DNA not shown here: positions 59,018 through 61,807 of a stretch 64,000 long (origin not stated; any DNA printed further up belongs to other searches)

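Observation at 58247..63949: Operon for receiver-like protein + pentaheme cytochrome + Tat-exported MopB + FeS + NrfD subunits next to the secreted cytochrome: a possible quinone-to-surface electron route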

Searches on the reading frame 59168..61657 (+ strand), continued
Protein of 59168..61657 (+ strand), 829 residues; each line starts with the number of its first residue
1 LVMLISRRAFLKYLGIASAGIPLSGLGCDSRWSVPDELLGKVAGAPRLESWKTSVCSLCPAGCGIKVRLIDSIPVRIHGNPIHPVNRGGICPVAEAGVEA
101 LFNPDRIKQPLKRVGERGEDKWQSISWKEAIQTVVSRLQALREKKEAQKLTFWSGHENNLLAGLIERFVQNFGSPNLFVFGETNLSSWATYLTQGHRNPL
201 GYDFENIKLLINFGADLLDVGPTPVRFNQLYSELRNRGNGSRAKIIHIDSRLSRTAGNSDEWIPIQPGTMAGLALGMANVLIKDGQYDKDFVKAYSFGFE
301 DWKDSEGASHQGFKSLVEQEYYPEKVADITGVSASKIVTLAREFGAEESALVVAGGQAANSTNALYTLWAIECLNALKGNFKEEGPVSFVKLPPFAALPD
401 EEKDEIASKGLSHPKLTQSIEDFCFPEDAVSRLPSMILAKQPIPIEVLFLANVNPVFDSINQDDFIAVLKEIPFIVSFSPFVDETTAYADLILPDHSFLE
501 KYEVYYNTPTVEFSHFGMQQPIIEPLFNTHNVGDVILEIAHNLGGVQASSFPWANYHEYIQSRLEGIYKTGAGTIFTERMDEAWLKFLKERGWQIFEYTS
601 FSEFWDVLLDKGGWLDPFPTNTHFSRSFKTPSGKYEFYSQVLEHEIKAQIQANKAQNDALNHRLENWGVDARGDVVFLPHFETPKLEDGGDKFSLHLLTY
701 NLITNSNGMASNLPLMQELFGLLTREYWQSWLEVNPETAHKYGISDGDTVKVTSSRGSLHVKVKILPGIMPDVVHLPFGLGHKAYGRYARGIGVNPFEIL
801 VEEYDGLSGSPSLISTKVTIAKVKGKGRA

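Call 54: search_protein_families(library=pfam, proteins=[L003:1555-4218:+, L003:13920-17219:+, L005:10404-12602:+, L005:12599-13855:+, L009:14568-15947:+, L009:19107-21329:+, L024:16096-17061:+, L024:17110-18372:+, L016:17058-20723:+, L009:505-1998:+], max_evalue=0.001)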
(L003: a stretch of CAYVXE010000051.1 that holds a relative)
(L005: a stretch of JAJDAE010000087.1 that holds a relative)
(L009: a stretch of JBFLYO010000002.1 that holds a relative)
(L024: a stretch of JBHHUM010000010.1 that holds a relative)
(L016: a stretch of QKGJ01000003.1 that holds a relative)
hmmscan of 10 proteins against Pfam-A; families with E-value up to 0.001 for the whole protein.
L003:1555-4218:+ (887 aa): 7 families
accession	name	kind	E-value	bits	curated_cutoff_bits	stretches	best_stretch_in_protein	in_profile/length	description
PF00122.25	E1-E2_ATPase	-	1.7e-60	204.1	28.1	1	371-551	2-180/181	E1-E2 ATPase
PF00702.32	Hydrolase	-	3.1e-39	135.8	26.4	1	569-785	2-191/191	haloacid dehalogenase-like hydrolase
PF00403.32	HMA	-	2.6e-34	117.8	24.8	2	69-128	3-62/62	Heavy-metal-associated domain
PF04945.19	YHS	-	7.5e-16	58.3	30.3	1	3-45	2-44/47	YHS domain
PF08282.18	Hydrolase_3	-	7.5e-07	29.6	20.9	0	760-816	198-254/255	haloacid dehalogenase-like hydrolase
PF12710.13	HAD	-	0.00038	21.4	27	0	703-767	85-149/189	haloacid dehalogenase-like hydrolase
PF02681.20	DUF212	-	0.00039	21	26.5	0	276-374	7-101/126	Divergent PAP2 family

L003:13920-17219:+ (1099 aa): 4 families
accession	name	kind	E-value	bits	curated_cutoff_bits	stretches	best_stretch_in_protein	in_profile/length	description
PF25183.1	OMP_b-brl_4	-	3.3e-51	175.1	30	1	246-1035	1-810/838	Outer membrane beta barrel domain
PF13620.12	CarboxypepD_reg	-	5.2e-20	72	32.3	1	37-117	2-81/82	Carboxypeptidase regulatory-like domain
PF13715.12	CarbopepD_reg_2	-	9.9e-11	42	32.2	1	37-129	1-88/88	CarboxypepD_reg-like domain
PF00593.30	TonB_dep_Rec_b-barrel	-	3e-06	27.8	27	1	375-933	2-404/436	TonB dependent receptor-like, beta-barrel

L005:10404-12602:+ (732 aa): 5 families
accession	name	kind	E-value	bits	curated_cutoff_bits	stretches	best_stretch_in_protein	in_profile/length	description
PF03412.21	Peptidase_C39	-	4.8e-36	124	22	1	6-124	2-121/133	Peptidase C39 family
PF00664.28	ABC_membrane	-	1.3e-28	100.9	28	1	178-443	5-273/274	ABC transporter transmembrane region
PF00005.33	ABC_tran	-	2.5e-28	99.8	25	1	508-657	1-137/137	ABC transporter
PF02463.25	SMC_N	-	1.8e-07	31.3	40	1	636-698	148-210/220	RecF/RecN/SMC N terminal domain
PF13401.12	AAA_22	-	9.8e-05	23.1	27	0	517-676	4-109/130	AAA domain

L005:12599-13855:+ (419 aa): 2 families
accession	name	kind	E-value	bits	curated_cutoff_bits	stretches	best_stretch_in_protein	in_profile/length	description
PF13437.12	HlyD_3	-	2.4e-11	44.7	22.2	1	299-380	1-78/106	HlyD family secretion protein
PF16576.10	HlyD_D23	-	1.8e-08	34.4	30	1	224-393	53-199/214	Barrel-sandwich domain of CusB or HlyD membrane-fusion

L009:14568-15947:+ (459 aa): 0 families

L009:19107-21329:+ (740 aa): 2 families
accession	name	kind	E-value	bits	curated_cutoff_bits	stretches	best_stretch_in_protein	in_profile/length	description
PF01578.25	Cytochrom_C_asm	-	2.1e-30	106.4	29.9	1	91-297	5-206/212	Cytochrome C assembly protein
PF16327.10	CcmF_C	-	7.2e-20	71.9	28.7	1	322-578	3-282/323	Cytochrome c-type biogenesis protein CcmF C-terminal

L024:16096-17061:+ (321 aa): 2 families
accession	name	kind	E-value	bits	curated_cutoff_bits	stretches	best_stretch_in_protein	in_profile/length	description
PF09459.16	EB_dh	-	3.8e-33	115.9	33.3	1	53-313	2-233/236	Ethylbenzene dehydrogenase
PF06452.16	CBM9_1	-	3.7e-05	24.1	23.4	1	47-104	1-57/185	Carbohydrate family 9 binding domain-like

L024:17110-18372:+ (420 aa): 0 families

L016:17058-20723:+ (1221 aa): 16 families
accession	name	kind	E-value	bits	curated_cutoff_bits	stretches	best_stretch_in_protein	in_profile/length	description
PF01855.24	POR_N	-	7e-80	268.5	27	1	38-268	2-230/231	Pyruvate flavodoxin/ferredoxin oxidoreductase, thiamine diP-bdg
PF01558.24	POR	-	2.5e-29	103.1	27.4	1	454-636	1-171/173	Pyruvate ferredoxin/flavodoxin oxidoreductase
PF10371.14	EKR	-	3.3e-26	91.3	27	1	654-706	3-55/55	Domain of unknown function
PF17147.9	PFOR_II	-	3.8e-14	53.3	27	1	290-372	1-81/102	Pyruvate:ferredoxin oxidoreductase core domain II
PF12838.12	Fer4_7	-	1e-09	39.2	27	1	717-786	2-51/52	4Fe-4S dicluster domain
PF13237.11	Fer4_10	-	1.4e-09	38.2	25.5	1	711-784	3-53/53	4Fe-4S dicluster domain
PF14697.11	Fer4_21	-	1.7e-08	34.9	35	1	763-786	31-54/59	4Fe-4S dicluster domain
PF02775.26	TPP_enzyme_C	-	4.2e-08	33.6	21.9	1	989-1101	46-150/151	Thiamine pyrophosphate enzyme, C-terminal TPP binding domain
PF12837.12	Fer4_6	-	7.4e-08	32.4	25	1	709-730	1-22/24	4Fe-4S binding domain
PF00037.32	Fer4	-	1.2e-07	31.6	21.1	2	710-732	1-23/24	4Fe-4S binding domain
PF13484.11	Fer4_16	-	1.4e-07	32.6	30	1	717-785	2-65/66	4Fe-4S double cluster binding domain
PF12797.12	Fer4_2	-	6.2e-07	29.4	24.5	0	768-785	5-22/22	4Fe-4S binding domain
PF13187.11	Fer4_9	-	1.3e-06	28.7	27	1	717-786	2-50/52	4Fe-4S dicluster domain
PF13183.11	Fer4_8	-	2.1e-05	25.4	27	1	717-786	5-67/68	4Fe-4S dicluster domain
PF12800.12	Fer4_4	-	0.00051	20.6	24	0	770-785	1-16/17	4Fe-4S binding domain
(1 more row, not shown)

L009:505-1998:+ (497 aa): 3 families
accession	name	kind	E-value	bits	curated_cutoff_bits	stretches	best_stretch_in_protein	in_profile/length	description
PF03264.19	Cytochrom_NNT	-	1.3e-12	48.2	24.1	1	96-186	6-99/174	NapC/NirT cytochrome c family, N-terminal region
PF14522.11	Cytochrome_C7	-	5.4e-08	33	24.8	0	416-455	43-67/67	Cytochrome c7 and related cytochrome c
PF14537.11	Cytochrom_c3_2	-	1.5e-06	29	25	1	429-496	8-66/79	Cytochrome c3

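Call 64: search_protein_families(library=pfam, proteins=[L004:534-893:+, L050:6680-7231:+, L024:18369-19514:+, L009:3519-4736:+, L009:2039-2779:+, L003:310-1086:+], max_evalue=0.001)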
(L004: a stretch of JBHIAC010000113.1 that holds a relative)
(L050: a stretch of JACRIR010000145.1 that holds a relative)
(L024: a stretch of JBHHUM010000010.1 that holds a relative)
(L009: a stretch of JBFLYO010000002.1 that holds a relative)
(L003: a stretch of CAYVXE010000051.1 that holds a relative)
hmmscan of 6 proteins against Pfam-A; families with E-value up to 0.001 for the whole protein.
L004:534-893:+ (119 aa): 1 family
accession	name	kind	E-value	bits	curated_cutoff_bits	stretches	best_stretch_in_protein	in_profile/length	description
PF00072.30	Response_reg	-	6.8e-15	55.6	30.2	1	8-114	2-110/111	Response regulator receiver domain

L050:6680-7231:+ (183 aa): 1 family
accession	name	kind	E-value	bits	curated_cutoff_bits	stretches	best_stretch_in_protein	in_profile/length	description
PF00072.30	Response_reg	-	7.8e-07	29.7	30.2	1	85-169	26-109/111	Response regulator receiver domain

L024:18369-19514:+ (381 aa): 3 families
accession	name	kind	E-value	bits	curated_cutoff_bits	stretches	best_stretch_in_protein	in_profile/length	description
PF14522.11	Cytochrome_C7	-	2.8e-10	40.3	24.8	0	100-187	2-66/67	Cytochrome c7 and related cytochrome c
PF22113.1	Mtrc-MtrF_II-IV_dom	-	2.1e-05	24.6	30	0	113-318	8-166/176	Outer membrane cytochrome MtrC/MtrF-like, domains II/IV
PF02085.21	Cytochrom_CIII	-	0.00071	20.3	22.9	0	300-381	28-101/101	Class III cytochrome C family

L009:3519-4736:+ (405 aa): 1 family
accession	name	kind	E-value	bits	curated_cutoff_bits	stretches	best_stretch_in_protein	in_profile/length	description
PF03916.19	NrfD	-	2.5e-38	132.9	25.8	1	26-348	8-311/313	Polysulphide reductase, NrfD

L009:2039-2779:+ (246 aa): 4 families
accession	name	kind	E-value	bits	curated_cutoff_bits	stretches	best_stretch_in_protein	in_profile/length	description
PF14522.11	Cytochrome_C7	-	7.2e-12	45.4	24.8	2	175-238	12-66/67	Cytochrome c7 and related cytochrome c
PF14537.11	Cytochrom_c3_2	-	2.6e-10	41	25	1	63-117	8-65/79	Cytochrome c3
PF09699.15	Paired_CXXCH_1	-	6.6e-10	39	20.6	0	83-118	8-38/41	Doubled CXXCH motif (Paired_CXXCH_1)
PF02085.21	Cytochrom_CIII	-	2.3e-08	34.7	22.9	0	173-239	27-83/101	Class III cytochrome C family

L003:310-1086:+ (258 aa): 2 families
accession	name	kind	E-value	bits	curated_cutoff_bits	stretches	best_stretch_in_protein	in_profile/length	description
PF04191.18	PEMT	-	1.8e-06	28.7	25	1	132-224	3-104/105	Phospholipid methyltransferase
PF04140.19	ICMT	-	0.00029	21.7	24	0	135-215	8-90/95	Isoprenylcysteine carboxyl methyltransferase (ICMT) family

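Call 76: predict_structure(alignment_id=A1)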
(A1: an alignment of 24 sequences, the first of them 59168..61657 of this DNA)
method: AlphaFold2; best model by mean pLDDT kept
length: 829 residues; sequences in the alignment: 24
mean_pLDDT: 86.6   pTM: 0.89
mean pLDDT of the five models: 86.6, 84.4, 84.3, 83.6, 83.1
residues with pLDDT >= 90: 468; 70-90: 274; 50-70: 63; < 50: 24
segments of 3 or more residues with pLDDT < 50: 17-28, 719-725, 826-829
pLDDT, mean of each block of 10 residues (from residue 1): 79 56 41 84 76 83 86 88 83 83 92 92 97 98 96 88 94 92 74 87 86 87 77 75 90 91 96 98 96 95 94 98 98 98 94 91 95 95 82 89 91 88 85 84 85 91 93 95 95 94 83 86 93 97 93 96 93 76 62 68 93 81 78 95 90 66 90 96 81 89 77 69 51 95 94 94 93 89 86 89 90 93 64
secondary structure, 60 per line:
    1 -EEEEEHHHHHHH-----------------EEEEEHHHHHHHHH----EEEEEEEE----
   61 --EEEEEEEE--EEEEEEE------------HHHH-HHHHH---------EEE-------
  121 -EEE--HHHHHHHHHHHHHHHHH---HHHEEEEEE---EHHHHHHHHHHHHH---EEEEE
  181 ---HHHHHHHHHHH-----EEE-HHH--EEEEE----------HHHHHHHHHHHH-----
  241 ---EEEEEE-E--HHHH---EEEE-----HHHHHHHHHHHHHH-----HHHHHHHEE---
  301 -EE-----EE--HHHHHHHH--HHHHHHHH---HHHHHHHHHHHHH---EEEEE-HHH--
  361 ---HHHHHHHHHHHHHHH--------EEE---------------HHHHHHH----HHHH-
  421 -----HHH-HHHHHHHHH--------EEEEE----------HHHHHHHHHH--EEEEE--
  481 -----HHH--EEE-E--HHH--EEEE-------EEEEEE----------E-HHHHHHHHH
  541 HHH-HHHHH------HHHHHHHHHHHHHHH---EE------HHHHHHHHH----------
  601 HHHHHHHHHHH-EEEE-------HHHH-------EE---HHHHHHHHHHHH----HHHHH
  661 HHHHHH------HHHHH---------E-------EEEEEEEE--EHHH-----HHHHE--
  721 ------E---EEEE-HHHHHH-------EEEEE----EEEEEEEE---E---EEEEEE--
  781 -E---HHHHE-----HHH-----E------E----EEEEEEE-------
elements in order (helices of 4 or more, strands of 3 or more residues): E2-6 H7-13 E31-35 H36-44 E49-56 E63-70 E73-79 H92-95 H97-101 E111-113 E122-124 H127-143 E150-155 H160-172 E176-180 H184-194 E200-202 E209-213 H224-235 E244-249 H254-257 E261-264 H270-283 H289-295 H313-320 H323-330 H334-346 E350-354 H364-378 E387-389 H405-411 H416-419 H430-438 E447-451 H462-471 E474-478 E491-493 E503-506 E514-519 H532-543 H545-549 H556-570 H582-590 H601-611 E613-616 H624-627 H640-651 H656-666 H673-677 E695-702 H714-717 E731-734 H736-741 E749-753 E758-765 E773-778 H786-789 E816-822

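Call 78: fold_search(model_id=the predicted structure, library=pdb)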
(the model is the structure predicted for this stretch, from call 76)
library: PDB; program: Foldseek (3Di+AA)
matches with E <= 10: 891; with E <= 0.001: 182
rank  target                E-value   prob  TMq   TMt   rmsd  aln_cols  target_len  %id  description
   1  6cz7_C                7.3e-55  1.00  0.81  0.83   4.1       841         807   24  The arsenate respiratory reductase (Arr) complex from Shewanella sp. ANA-3 (released 2018-08-15)
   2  6cz7_A                9.6e-55  1.00  0.81  0.82   5.2       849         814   24  The arsenate respiratory reductase (Arr) complex from Shewanella sp. ANA-3 (released 2018-08-15)
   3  2vpw_A                1.7e-42  1.00  0.71  0.79   5.3       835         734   21  Polysulfide reductase with bound menaquinone (released 2008-06-10)
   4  5e7o_A                2.7e-41  1.00  0.66  0.62   8.8       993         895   17  Crystal structure of the perchlorate reductase PcrAB mutant W461E of PcrA from Azospira suillum PS (released 2016-03-09)
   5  5ch7_C                6.2e-41  1.00  0.67  0.62   8.1       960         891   18  Crystal structure of the perchlorate reductase PcrAB - Phe164 gate switch intermediate - from Azospira suillum PS (released 2016-03-09)
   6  2e7z                  7.3e-41  1.00  0.68  0.76   5.9       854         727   22  Acetylene Hydratase from Pelobacter acetylenicus (released 2007-02-27)
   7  4ydd_A                1.1e-40  1.00  0.66  0.62   8.1       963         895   17  Crystal structure of the perchlorate reductase PcrAB from Azospira suillum PS (released 2016-03-09)
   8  1fdi                  2.1e-39  1.00  0.66  0.76   7.1       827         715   18  OXIDIZED FORM OF FORMATE DEHYDROGENASE H FROM E. COLI COMPLEXED WITH THE INHIBITOR NITRITE (released 1997-08-20)
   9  2v45                  3.2e-39  1.00  0.65  0.74   9.9       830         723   19  A New Catalytic Mechanism of Periplasmic Nitrate Reductase from Desulfovibrio desulfuricans ATCC 27774 from Crystallogra (released 2008-03-18)
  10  4ydd_C                3.2e-39  1.00  0.67  0.63   7.7       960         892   18  Crystal structure of the perchlorate reductase PcrAB from Azospira suillum PS (released 2016-03-09)
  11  5ch7_A                3.2e-39  1.00  0.66  0.62   8.3       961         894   18  Crystal structure of the perchlorate reductase PcrAB - Phe164 gate switch intermediate - from Azospira suillum PS (released 2016-03-09)
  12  2jio                  7.5e-39  1.00  0.65  0.74   8.3       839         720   19  A New Catalytic Mechanism of Periplasmic Nitrate Reductase from Desulfovibrio desulfuricans ATCC 27774 from Crystallogra (released 2008-03-18)
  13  2v3v                  8.3e-39  1.00  0.66  0.75   8.3       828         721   19  A New Catalytic Mechanism of Periplasmic Nitrate Reductase from Desulfovibrio desulfuricans ATCC 27774 from Crystallogra (released 2008-03-18)
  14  2nap                  1.0e-38  1.00  0.65  0.74   8.4       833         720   19  DISSIMILATORY NITRATE REDUCTASE (NAP) FROM DESULFOVIBRIO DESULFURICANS (released 1999-09-19)
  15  9ktl_A                5.5e-38  1.00  0.62  0.55   8.4       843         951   20  Cryo-EM structure of reduced form of formate dehydrogenase from Rhodobacter aestuarii (RaFDH) with NADH (released 2025-06-18)
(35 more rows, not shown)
